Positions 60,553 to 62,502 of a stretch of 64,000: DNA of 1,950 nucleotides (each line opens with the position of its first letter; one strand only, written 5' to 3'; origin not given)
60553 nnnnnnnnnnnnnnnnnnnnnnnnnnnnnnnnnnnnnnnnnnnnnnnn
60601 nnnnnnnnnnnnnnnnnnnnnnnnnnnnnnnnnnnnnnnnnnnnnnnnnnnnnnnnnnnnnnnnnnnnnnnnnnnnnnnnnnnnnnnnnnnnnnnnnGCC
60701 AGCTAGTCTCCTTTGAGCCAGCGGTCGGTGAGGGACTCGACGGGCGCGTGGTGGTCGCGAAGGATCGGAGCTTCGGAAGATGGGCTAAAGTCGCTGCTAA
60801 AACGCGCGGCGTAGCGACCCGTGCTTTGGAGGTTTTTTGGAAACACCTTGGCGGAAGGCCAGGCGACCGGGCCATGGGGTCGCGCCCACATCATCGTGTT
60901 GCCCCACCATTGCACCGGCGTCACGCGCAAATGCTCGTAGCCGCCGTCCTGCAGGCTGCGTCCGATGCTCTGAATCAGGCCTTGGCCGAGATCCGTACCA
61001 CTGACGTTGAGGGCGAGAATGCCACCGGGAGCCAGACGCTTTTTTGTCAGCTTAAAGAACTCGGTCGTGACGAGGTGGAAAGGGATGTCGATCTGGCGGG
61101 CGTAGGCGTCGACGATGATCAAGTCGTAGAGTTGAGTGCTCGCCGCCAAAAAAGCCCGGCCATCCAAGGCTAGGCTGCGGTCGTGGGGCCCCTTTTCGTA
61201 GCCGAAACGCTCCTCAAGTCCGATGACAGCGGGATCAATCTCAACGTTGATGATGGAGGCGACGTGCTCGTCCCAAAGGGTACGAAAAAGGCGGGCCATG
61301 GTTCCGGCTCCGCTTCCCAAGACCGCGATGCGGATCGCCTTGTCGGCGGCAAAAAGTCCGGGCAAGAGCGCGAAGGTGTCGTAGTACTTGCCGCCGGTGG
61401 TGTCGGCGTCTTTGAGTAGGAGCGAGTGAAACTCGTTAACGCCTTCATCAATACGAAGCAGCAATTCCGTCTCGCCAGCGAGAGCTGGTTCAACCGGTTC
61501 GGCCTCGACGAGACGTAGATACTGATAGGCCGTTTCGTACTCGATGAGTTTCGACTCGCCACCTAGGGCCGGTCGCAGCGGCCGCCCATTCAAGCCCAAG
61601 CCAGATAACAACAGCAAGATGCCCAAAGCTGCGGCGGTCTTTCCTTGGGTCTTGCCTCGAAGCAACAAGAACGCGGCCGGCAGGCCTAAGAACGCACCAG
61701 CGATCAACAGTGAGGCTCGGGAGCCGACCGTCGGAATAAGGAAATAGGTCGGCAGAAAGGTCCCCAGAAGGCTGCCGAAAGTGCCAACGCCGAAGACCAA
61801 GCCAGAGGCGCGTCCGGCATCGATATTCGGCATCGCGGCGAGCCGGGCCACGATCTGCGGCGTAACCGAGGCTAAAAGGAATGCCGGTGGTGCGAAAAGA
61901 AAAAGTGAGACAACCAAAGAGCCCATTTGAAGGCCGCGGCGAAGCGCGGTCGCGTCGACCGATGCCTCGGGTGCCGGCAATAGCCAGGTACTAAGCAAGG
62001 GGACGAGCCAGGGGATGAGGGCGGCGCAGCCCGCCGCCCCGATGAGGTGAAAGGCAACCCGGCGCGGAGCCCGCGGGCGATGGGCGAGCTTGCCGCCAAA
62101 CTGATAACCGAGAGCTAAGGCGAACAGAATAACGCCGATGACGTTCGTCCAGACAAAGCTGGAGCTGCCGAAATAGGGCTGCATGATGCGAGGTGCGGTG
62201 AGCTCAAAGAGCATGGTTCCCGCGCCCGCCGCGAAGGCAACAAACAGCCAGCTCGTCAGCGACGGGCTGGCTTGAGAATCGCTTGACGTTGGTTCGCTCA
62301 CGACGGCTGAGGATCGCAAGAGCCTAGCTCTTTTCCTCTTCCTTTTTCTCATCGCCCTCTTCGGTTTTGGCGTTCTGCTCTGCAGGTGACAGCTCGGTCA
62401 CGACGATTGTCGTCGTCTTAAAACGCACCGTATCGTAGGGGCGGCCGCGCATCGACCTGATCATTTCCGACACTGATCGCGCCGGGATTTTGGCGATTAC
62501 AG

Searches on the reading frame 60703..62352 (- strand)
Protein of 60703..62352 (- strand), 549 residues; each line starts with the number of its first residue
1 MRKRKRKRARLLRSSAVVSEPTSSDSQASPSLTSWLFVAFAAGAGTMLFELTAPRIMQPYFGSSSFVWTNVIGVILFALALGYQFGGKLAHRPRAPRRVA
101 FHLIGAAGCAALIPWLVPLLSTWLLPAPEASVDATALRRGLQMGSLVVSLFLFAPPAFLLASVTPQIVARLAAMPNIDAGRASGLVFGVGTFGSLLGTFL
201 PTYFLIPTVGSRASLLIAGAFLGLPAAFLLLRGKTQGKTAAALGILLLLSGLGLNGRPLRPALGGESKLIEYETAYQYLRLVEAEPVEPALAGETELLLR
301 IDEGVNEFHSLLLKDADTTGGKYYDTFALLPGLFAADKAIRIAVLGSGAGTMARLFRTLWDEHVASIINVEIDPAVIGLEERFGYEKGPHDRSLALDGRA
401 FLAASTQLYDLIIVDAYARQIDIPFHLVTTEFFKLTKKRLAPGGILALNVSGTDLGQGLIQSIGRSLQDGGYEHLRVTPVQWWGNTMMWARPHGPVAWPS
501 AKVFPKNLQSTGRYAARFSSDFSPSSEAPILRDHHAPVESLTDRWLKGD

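Call 62: search_protein_families(library=ncbifam, proteins=[window:60703-62352:-], max_evalue=1e-15)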
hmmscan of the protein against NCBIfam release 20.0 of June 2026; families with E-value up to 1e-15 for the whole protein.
window:60703-62352:- (549 aa): 1 family
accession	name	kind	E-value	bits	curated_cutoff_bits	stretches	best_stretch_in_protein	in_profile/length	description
NF037959.1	MFS_SpdSyn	subfamily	3.1e-54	184.5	40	1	44-541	2-480/480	fused MFS/spermidine synthase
